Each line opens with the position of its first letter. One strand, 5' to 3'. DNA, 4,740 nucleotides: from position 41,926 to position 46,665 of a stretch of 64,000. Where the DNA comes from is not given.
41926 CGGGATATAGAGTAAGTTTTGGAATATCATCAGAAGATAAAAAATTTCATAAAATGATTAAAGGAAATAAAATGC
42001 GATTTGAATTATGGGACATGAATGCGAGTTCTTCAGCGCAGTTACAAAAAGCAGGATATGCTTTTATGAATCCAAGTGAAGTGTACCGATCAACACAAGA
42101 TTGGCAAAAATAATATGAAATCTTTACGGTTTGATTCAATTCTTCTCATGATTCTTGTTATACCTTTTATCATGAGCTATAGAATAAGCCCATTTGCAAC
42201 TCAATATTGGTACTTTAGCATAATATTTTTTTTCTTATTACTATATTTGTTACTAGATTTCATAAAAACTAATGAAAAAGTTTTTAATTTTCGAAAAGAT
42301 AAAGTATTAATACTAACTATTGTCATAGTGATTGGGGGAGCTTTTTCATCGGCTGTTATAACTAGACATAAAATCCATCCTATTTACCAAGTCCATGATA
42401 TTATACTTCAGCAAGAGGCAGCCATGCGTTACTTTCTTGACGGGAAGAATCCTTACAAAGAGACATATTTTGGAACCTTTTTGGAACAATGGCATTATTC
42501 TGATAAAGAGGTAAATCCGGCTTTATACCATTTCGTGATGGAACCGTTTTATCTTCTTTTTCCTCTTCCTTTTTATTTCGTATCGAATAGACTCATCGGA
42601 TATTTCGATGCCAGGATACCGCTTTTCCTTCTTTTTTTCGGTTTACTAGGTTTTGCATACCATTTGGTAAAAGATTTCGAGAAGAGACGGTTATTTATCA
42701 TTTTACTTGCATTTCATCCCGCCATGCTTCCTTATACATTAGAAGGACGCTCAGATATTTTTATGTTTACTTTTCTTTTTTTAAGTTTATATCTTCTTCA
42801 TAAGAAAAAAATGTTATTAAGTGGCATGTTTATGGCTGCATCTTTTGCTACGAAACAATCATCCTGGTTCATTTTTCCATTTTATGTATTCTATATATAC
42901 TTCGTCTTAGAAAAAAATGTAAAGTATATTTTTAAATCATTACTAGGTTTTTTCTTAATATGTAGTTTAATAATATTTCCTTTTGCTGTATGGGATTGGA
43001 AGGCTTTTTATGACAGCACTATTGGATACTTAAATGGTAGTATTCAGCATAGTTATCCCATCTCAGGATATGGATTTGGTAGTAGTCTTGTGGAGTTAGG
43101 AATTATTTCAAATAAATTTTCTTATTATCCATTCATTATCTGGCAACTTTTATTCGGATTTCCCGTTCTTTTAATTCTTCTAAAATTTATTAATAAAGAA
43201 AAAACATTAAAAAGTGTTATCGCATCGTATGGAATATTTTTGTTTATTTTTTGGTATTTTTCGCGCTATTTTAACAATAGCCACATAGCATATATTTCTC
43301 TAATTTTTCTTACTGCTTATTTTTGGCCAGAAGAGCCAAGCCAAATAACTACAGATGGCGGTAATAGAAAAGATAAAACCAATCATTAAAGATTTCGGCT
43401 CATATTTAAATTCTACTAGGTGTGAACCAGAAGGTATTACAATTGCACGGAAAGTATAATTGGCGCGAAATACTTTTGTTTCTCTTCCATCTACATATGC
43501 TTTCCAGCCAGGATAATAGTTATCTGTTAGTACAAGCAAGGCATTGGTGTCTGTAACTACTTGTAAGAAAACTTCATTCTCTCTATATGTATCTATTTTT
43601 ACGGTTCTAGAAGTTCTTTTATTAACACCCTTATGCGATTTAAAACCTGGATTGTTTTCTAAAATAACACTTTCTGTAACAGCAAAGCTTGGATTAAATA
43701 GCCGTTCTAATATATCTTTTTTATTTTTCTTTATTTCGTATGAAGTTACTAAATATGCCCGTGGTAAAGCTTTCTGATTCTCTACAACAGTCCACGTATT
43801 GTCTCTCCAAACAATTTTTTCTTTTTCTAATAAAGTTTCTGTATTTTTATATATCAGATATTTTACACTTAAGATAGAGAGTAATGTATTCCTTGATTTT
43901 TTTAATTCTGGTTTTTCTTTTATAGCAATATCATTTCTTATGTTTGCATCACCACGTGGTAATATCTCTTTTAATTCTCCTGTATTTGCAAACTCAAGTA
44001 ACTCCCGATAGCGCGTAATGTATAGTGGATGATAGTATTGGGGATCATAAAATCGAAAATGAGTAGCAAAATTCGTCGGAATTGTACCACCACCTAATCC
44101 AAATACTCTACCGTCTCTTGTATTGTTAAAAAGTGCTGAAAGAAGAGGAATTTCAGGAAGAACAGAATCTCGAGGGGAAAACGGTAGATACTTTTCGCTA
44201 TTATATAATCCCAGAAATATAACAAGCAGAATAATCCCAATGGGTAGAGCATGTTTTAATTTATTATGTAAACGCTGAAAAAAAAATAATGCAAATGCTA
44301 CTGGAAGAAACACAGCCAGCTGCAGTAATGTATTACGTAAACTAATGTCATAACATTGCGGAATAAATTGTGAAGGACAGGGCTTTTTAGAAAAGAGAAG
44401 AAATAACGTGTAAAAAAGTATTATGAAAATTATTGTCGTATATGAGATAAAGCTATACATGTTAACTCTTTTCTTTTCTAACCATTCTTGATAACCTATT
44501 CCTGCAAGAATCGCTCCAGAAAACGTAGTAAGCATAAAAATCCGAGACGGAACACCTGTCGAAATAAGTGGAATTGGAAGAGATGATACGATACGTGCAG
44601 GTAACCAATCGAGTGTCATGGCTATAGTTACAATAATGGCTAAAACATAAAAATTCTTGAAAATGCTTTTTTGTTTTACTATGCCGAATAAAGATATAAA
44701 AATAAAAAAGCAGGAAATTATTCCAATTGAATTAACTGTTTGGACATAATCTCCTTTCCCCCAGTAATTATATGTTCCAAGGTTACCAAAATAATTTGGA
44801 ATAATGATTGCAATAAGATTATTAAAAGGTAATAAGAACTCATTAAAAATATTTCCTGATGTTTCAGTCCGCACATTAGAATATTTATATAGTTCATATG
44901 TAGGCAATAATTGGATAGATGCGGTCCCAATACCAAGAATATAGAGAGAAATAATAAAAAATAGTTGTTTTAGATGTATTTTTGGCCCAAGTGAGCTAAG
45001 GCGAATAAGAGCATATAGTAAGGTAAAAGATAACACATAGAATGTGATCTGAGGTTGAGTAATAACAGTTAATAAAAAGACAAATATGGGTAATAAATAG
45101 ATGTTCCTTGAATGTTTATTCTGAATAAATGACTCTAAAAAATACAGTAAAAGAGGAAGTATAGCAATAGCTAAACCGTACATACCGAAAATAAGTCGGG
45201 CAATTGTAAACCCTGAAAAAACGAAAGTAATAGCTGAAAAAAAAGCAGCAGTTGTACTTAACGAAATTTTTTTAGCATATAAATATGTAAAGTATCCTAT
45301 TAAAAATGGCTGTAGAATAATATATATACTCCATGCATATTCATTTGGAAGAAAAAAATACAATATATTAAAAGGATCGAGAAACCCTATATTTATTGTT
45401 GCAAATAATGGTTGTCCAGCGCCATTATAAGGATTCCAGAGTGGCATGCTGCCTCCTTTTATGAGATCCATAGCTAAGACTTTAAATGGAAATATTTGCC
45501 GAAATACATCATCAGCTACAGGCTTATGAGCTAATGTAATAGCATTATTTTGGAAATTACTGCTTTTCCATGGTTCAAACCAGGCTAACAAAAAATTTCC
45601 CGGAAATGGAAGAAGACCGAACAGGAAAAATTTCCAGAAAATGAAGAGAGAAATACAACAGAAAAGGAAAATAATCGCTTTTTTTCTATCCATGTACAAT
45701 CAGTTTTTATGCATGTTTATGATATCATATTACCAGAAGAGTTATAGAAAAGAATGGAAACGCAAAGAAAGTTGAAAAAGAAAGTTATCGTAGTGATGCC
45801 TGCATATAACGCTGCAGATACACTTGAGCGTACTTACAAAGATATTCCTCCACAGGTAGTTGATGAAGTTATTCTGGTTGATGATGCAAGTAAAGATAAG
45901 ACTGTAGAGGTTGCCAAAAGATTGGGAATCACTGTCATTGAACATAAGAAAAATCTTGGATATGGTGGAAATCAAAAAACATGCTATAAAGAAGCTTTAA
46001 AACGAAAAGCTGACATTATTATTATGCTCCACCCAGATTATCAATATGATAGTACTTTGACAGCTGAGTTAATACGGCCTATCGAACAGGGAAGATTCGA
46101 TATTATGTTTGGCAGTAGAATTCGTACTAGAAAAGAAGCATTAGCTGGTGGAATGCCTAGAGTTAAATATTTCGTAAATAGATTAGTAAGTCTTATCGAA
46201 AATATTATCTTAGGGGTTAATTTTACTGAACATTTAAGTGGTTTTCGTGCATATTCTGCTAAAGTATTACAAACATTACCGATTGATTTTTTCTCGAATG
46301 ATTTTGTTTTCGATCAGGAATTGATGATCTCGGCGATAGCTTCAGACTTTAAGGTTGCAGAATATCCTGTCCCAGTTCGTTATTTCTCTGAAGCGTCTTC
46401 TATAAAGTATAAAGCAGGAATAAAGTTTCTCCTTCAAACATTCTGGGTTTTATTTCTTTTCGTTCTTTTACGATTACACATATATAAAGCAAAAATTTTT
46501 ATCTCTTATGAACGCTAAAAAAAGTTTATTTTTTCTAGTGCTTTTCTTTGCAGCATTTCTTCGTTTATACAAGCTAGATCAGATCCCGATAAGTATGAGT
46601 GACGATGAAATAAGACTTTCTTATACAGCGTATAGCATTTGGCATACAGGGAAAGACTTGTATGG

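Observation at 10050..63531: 53-kb glycosylation super-locus with about 24 GT-C-fold membrane glycosyltransferase paralogs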

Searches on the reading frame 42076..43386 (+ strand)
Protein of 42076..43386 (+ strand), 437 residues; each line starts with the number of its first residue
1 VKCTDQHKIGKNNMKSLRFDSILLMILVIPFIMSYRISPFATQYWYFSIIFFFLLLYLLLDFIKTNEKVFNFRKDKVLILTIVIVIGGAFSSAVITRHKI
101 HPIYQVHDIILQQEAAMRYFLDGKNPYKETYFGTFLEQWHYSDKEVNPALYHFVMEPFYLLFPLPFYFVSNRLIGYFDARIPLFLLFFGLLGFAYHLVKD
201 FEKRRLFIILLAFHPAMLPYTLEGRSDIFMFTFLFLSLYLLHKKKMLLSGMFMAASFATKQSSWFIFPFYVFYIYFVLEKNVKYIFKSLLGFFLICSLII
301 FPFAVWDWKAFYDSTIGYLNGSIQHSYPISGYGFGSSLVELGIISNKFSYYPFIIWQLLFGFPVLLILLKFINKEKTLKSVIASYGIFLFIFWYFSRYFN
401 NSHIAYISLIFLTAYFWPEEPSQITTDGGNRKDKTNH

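Call 5: search_protein_families(library=pfam, proteins=[window:42076-43386:+], max_evalue=0.01)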
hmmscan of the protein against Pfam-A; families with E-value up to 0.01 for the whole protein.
window:42076-43386:+ (437 aa): 1 family
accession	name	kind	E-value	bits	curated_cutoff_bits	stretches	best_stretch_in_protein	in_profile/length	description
PF09594.16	GT87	-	7.1e-05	23.1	25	1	157-374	5-216/237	Glycosyltransferase family 87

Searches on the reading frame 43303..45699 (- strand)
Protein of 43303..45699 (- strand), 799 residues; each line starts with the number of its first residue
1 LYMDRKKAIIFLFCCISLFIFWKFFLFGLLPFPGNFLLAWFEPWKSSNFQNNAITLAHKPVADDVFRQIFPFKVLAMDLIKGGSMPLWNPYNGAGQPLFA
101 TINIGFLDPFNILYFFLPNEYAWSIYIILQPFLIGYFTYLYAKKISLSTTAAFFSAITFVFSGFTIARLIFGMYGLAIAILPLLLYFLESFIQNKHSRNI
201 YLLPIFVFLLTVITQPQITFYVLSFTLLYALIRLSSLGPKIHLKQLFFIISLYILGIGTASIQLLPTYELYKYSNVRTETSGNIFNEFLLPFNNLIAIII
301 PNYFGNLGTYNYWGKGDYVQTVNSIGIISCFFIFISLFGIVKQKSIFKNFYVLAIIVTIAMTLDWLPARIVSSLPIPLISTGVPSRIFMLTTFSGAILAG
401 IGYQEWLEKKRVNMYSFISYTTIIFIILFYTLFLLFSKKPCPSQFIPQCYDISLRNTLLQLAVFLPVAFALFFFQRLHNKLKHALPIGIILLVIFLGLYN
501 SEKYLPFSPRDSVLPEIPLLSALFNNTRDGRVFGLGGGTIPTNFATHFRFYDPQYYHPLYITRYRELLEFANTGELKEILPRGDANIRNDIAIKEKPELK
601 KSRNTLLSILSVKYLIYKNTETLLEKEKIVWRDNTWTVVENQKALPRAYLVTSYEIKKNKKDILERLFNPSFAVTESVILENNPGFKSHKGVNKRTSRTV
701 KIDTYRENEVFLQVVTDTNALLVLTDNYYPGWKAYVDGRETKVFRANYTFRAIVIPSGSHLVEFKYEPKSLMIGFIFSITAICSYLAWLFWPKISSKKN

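Call 5: search_protein_families(library=pfam, proteins=[window:43303-45699:-], max_evalue=0.01)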
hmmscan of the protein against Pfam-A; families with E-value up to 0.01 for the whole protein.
window:43303-45699:- (799 aa): 1 family
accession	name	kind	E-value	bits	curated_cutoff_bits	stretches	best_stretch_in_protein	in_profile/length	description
PF09586.16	YfhO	-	3.6e-27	95.5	28.5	2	690-777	746-834/835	Bacterial membrane protein YfhO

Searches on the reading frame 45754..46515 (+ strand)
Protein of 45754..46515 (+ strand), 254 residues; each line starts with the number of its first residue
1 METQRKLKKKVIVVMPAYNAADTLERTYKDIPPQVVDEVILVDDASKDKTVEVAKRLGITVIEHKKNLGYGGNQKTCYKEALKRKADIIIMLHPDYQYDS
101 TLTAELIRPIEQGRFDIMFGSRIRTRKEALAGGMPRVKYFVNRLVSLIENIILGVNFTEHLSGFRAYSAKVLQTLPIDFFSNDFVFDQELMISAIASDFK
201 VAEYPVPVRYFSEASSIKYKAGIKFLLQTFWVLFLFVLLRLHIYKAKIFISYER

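Call 5: search_protein_families(library=pfam, proteins=[window:45754-46515:+], max_evalue=0.01)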
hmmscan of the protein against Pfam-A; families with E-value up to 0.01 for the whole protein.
window:45754-46515:+ (254 aa): 1 family
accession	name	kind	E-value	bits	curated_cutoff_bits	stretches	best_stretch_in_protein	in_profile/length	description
PF00535.33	Glycos_transf_2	-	4.2e-22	79.3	23.3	1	13-172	2-164/168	Glycosyl transferase family 2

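Call 48: search_protein_families(library=ncbifam, proteins=[window:45754-46515:+], max_evalue=0.001)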
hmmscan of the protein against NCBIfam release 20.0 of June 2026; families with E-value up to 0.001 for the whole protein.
window:45754-46515:+ (254 aa): 15 families
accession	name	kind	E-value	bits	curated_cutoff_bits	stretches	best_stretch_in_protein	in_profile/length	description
TIGR04182.1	glyco_TIGR04182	equivalog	1.1e-21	77.6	325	1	10-214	1-194/293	S-layer glycoprotein N-glycosyltransferase AglJ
NF058614.1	PPMAGASynPpgS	equivalog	1.1e-20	74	370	1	11-214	2-202/226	polyprenyl-phospho-N-acetylgalactosaminyl synthase PpgS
NF041391.1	DPhHxTase_Halo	equivalog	3.7e-16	58.7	375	1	15-208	1-183/213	dolichyl-phosphate hexose transferase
TIGR04283.1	glyco_like_mftF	equivalog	1.6e-11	44.2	182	1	13-127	3-115/221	TIGR04283 family arsenosugar biosynthesis glycosyltransferase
NF010496.0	PRK13915.1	equivalog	2.3e-10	40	262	1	4-110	26-142/307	glucosyl-3-phosphoglycerate synthase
NF047588.1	GlcsyltransPgfSStrep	equivalog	6.4e-09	35.5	500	1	10-209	2-198/308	glycosyltransferase PgfS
TIGR01556.1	rhamnosyltran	subfamily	4.8e-06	26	200.55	1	22-127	8-116/281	rhamnosyltransferase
TIGR03937.1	PgaC_IcaA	equivalog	1.9e-05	23.8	422.3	1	6-128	42-170/407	poly-beta-1,6-N-acetyl-D-glucosamine synthase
NF041875.1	EPS_EpsD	equivalog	2.6e-05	23.8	370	1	13-120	3-114/325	exopolysaccharide biosynthesis glycosyltransferase EpsD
TIGR03965.1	mycofact_glyco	equivalog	4.2e-05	22.6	280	1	8-70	73-142/467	mycofactocin biosynthesis glycosyltransferase MftF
NF053739.1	GlytfEpsEBac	equivalog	4.7e-05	22.5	450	1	10-63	2-63/265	glycosyltransferase EpsE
NF047683.1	TeichurnBiosyTuaG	equivalog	9.3e-05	22.2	400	1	7-57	4-56/252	teichuronic acid biosynthesis protein TuaG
TIGR03469.1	HpnB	hypoth_equivalog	0.0001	21.5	379.25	1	8-60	43-98/386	hopene-associated glycosyltransferase HpnB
NF007482.0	PRK10073.1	equivalog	0.00027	20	423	1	8-56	5-55/334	glycosyltransferase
NF007986.1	PRK10714.1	equivalog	0.00045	19.3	529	1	9-130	6-133/316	undecaprenyl-phosphate 4-deoxy-4-formamido-L-arabinose transferase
